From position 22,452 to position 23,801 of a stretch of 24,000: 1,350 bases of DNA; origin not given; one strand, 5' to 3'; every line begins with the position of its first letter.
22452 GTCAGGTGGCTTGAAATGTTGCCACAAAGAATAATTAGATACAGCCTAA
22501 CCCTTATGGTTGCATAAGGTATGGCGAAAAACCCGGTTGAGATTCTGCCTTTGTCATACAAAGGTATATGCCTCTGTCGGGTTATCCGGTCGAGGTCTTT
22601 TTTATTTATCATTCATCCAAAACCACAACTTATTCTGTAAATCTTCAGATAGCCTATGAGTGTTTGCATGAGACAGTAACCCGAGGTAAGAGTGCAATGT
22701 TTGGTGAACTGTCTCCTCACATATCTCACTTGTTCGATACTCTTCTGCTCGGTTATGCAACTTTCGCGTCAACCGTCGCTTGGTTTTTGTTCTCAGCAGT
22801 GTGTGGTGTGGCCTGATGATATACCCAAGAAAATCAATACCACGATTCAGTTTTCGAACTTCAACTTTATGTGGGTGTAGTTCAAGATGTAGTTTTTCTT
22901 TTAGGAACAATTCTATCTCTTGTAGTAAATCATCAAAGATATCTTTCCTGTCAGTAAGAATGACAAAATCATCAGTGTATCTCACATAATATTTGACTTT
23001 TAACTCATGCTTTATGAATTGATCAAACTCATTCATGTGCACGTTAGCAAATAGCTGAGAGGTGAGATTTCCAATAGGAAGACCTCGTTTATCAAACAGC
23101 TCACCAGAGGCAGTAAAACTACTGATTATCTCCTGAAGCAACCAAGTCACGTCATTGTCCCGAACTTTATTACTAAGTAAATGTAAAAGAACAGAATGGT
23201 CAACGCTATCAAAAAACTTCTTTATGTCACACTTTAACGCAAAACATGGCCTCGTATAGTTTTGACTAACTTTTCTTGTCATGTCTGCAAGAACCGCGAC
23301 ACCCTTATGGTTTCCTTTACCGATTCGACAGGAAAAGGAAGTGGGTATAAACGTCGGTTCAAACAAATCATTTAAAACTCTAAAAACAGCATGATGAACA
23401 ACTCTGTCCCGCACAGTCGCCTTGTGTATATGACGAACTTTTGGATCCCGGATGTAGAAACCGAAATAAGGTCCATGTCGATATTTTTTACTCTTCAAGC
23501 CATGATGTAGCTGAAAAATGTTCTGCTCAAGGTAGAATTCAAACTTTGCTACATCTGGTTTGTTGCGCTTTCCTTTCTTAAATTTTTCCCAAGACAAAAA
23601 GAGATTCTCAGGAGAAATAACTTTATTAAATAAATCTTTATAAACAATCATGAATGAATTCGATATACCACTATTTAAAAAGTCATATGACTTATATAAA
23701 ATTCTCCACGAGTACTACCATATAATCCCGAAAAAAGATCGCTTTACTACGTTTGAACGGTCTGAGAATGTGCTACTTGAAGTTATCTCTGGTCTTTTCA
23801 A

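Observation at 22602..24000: DGR core (RT + Avd) in an unusual head-to-head layout with interlocked start codons; template and target are not in the window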

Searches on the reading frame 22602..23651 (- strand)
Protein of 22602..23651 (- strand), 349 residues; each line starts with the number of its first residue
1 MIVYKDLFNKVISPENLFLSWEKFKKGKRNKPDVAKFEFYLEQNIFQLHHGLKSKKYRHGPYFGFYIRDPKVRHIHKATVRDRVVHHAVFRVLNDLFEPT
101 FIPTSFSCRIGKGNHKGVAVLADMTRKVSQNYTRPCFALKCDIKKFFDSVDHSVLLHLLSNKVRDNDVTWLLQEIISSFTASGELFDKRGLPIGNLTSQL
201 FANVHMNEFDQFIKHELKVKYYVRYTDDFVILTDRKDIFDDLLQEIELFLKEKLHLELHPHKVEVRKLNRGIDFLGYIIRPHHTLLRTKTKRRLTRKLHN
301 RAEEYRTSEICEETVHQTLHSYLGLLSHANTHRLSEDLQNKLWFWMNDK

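Call 6: search_protein_families(library=pfam, proteins=[window:22602-23651:-], max_evalue=0.01)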
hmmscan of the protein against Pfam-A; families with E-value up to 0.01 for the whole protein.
window:22602-23651:- (349 aa): 1 family
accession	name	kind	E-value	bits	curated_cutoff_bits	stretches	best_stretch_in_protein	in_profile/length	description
PF00078.32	RVT_1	-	3e-23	83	29.6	1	71-279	8-205/205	Reverse transcriptase (RNA-dependent DNA polymerase)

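Call 7: search_protein_families(library=ncbifam, proteins=[window:22602-23651:-], max_evalue=0.01)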
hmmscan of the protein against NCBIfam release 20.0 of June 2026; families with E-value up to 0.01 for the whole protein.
window:22602-23651:- (349 aa): 8 families
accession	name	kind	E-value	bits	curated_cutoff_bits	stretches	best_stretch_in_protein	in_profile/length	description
TIGR04416.1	group_II_RT_mat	equivalog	7.3e-45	153.6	300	1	32-306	23-303/353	group II intron reverse transcriptase/maturase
NF041747.1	Drt3a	equivalog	3.7e-24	85.8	200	1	135-290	110-273/412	antiviral reverse transcriptase Drt3a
NF041746.1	Drt2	equivalog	1.5e-19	70.5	390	2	187-312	220-354/416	antiviral reverse transcriptase Drt2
NF038233.2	retron_St85_RT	exception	5.1e-19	68.6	235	1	130-330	83-277/289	retron St85 family RNA-directed DNA polymerase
NF041749.1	Drt4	equivalog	9e-08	31.5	450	1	136-270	137-271/489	antiviral reverse transcriptase Drt4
NF041750.1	Drt5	equivalog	8.8e-06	24.9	550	1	129-267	120-252/484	antiviral reverse transcriptase Drt5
TIGR04499.1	abortive_AbiA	subfamily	9.7e-06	24.6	250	1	129-246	139-265/615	AbiA family abortive infection protein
NF041748.1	Drt3b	equivalog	7.2e-05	21.7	350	1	139-256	177-307/647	antiviral reverse transcriptase Drt3b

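Call 11: find_encoding_contigs(protein=window:22602-23651:-, flank=10000, max_places=10)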
Protein window:22602-23651:- (349 aa): no gene with exactly this product is on record in the collection.

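Call 17: find_homologous_proteins(query=window:22602-23651:-, max_evalue=1e-10)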
Query window:22602-23651:- (349 aa): 7994 proteins with E <= 1e-10 among 8000 candidates; the best 120 are listed.
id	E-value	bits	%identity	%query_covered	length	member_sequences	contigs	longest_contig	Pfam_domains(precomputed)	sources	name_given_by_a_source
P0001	7.7e-224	760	100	95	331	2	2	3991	PF00078.33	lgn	-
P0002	1.6e-172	591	73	100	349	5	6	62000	PF00078.33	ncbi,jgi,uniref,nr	ncbi:MAG: hypothetical protein A3G52_01570 [Candidatus Taylorbacteria bacterium RIFCSPLOWO2_12_FULL_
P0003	1.8e-172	591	74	100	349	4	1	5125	PF00078.33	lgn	-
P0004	6.4e-172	589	73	99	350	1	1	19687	PF00078.33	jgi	-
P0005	8.9e-168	576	74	95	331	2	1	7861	PF00078.33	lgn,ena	-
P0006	1.6e-167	575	70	100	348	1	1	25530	PF00078.33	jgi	jgi:RNA-directed DNA polymerase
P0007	1.0e-165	569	73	95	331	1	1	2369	PF00078.33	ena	-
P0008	1.5e-165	568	70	100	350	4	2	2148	PF00078.33,PF00680.26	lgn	-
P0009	1.7e-162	558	68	100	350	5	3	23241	PF00078.33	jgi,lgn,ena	-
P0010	1.1e-161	556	70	100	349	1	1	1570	PF00078.33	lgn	-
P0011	1.2e-158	546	69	100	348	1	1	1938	PF00078.33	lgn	-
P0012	3.0e-158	544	72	95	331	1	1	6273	PF00078.33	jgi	-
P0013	2.4e-157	541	69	99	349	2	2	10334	PF00078.33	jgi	jgi:RNA-directed DNA polymerase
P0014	2.3e-156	538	67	100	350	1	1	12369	PF00078.33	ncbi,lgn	-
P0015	6.6e-155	533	70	95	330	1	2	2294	PF00078.33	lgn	-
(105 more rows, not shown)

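Call 18: find_related_loci(query=window:22602-23651:-, collection=genome_contigs, flank=10000)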
Query window:22602-23651:- (349 aa) in genome_contigs; peptide patterns used: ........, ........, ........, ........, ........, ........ (x = any residue, [..] = any of these).
599 stretches matched a pattern (row limit reached: there are more); 562 encode a relative of the query (tblastn E <= 1e-3); the best 80 are kept; 80 distinct loci.
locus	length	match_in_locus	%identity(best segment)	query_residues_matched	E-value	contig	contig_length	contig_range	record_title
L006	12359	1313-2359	74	1-349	1e-180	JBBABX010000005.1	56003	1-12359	MAG: Candidatus Paceibacterota bacterium isolate SO_2017_LW1_33 NODE_290_length_56003_cov_2.260899_LW64-88_2017, whole g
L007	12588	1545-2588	60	1-348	2e-145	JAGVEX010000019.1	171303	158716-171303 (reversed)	MAG: bacterium isolate DeMMO2_23 c_000000029259, whole genome shotgun sequence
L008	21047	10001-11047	59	1-348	9e-143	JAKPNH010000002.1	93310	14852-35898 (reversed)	MAG: bacterium isolate JPAS_metabat.84 k141_780384, whole genome shotgun sequence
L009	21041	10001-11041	59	1-346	8e-143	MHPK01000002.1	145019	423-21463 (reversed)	MAG: Candidatus Staskawiczbacteria bacterium RIFOXYB1_FULL_38_37 rifoxyb1_full_scaffold_22, whole genome shotgun sequenc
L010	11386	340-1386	60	1-348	3e-142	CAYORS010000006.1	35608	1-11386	MAG TPA_asm: uncultured Candidatus Saccharibacteria bacterium isolate SRP135725_co1_34 genome assembly, contig: NODE_122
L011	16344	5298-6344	58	1-348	1e-141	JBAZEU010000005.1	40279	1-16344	MAG: Candidatus Paceibacterota bacterium isolate SO_2017_LW3_133 NODE_2268_length_40279_cov_3.304617_LW162_2017, whole g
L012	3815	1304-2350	57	1-348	8e-146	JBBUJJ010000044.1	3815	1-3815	MAG: Patescibacteria group bacterium isolate H41-bin108_1 H41_bin108_1_000000000044, whole genome shotgun sequence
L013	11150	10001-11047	57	1-348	1e-141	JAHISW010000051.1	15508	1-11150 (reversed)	MAG: Patescibacteria group bacterium isolate MM_PC_MetaG.mb.190 MM_PC_MetaG.mb.190_k141_990829, whole genome shotgun seq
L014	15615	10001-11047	56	1-348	1e-139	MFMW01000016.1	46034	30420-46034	MAG: Candidatus Kuenenbacteria bacterium RIFCSPHIGHO2_02_FULL_39_13 rifcsphigho2_02_scaffold_2477, whole genome shotgun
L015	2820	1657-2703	58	1-348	6e-145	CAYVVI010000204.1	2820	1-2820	MAG TPA_asm: uncultured Flavobacteriales bacterium isolate SRP319275_co1_309 genome assembly, contig: NODE_59622_length_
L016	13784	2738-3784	56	1-348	2e-137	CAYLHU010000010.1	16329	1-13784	MAG TPA_asm: uncultured Candidatus Saccharibacteria bacterium isolate SRP178699_co1_502 genome assembly, contig: NODE_45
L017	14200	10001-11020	60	1-344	3e-137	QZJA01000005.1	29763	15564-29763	MAG: Candidatus Parcubacteria bacterium isolate SURF_51 contig-100_2315_length_29763_read_count_3415756, whole genome sh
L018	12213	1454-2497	56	1-347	1e-135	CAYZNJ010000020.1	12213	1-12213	MAG TPA_asm: uncultured Candidatus Saccharibacteria bacterium isolate SRP269290_co1_1157 genome assembly, contig: NODE_7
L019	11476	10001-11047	58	1-348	1e-135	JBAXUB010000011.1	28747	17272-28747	MAG: Candidatus Taylorbacteria bacterium isolate ELA650 MAG650_11, whole genome shotgun sequence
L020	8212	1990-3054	55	3-349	4e-135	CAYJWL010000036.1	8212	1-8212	MAG TPA_asm: uncultured Candidatus Saccharibacteria bacterium isolate ERP125453_co1_506 genome assembly, contig: NODE_10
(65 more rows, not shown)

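Call 31: search_solved_structures(query=window:22602-23651:-, max_evalue=0.001, show_alignments=1)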
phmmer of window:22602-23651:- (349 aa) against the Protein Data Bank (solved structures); distinct sequences matched with E-value up to 0.001: 15.
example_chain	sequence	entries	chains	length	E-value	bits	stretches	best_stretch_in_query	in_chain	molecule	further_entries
8ub7_A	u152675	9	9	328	4.6e-46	160.6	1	5-335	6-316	Reverse transcriptase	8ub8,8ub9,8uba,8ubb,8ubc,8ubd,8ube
5hhj_A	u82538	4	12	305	2.4e-22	82.7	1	9-277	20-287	Retron-type reverse transcriptase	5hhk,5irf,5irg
7uim_D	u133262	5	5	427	4.7e-21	78.4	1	8-304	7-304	Group II intron reverse transcriptase/maturase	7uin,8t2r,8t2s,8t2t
5hhl_A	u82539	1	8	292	6.2e-21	78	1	7-277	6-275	Retron-type reverse transcriptase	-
5g2x_C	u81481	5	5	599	4.1e-20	75.3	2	7-222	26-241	GROUP II INTRON-ENCODED PROTEIN LTRA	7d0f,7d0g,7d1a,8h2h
6ar1_A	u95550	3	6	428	3.1e-19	72.4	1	37-305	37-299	GsI-IIC RT | Trt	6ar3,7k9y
6me0_C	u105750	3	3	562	5.2e-17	65.1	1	44-345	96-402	Maturase reverse transcriptase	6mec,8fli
8bgj_A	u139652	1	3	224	1.7e-14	56.9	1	135-279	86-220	RNA-directed DNA polymerase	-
7kft_D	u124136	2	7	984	2.6e-12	49.6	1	63-285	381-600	Cas6-RT-Cas1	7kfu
9z6y_A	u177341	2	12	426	1.6e-06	30.6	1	140-245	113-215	Drt3a reverse transcriptase protein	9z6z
9c0i_A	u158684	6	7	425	1.7e-06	30.5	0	188-299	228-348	Reverse transcriptase/maturase family protein | Antiviral reverse transcriptase Drt2 | RNA-dependent DNA polymerase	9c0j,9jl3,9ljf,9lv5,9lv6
9lje_A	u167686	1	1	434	1.8e-06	30.4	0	188-299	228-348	RNA-dependent DNA polymerase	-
9d5x_A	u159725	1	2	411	4e-06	29.3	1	11-298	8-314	Group II intron-like 4 reverse transcriptase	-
9d4s_A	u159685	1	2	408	4.2e-06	29.2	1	29-298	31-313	Group II intron-like 4 reverse transcriptase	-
9lv7_A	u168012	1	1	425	0.00018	23.9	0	188-299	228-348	Antiviral reverse transcriptase Drt2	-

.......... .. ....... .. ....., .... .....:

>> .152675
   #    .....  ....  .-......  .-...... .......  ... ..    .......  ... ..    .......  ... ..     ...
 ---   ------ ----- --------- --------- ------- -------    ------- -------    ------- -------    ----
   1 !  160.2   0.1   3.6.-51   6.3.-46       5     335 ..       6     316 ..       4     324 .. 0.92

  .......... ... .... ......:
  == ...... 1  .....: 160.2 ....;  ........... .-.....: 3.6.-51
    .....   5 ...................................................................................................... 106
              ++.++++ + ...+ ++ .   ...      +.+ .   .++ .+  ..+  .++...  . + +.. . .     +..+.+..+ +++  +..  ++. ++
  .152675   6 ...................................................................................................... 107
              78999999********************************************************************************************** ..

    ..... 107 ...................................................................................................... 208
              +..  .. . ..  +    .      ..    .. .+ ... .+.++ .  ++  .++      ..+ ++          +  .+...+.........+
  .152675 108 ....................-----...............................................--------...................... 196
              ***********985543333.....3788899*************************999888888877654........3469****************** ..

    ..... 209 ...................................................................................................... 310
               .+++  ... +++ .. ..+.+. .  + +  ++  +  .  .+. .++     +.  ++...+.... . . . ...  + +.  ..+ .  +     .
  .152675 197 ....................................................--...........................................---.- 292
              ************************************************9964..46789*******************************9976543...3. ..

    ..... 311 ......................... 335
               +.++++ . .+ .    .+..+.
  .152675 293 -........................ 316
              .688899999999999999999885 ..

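Call 82: search_protein_families(library=phrogs, proteins=[window:22602-23651:-], max_evalue=0.001)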
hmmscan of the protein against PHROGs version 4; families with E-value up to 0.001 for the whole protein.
window:22602-23651:- (349 aa): 2 families
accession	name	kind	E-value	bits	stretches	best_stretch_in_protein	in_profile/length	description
phrog_1423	-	DNA, RNA and nucleotide metabolism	1.4e-116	391.9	1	3-344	98-440/1040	Reverse transcriptase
phrog_2825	-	DNA, RNA and nucleotide metabolism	8.8e-18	65.5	1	139-341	113-310/336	polymerase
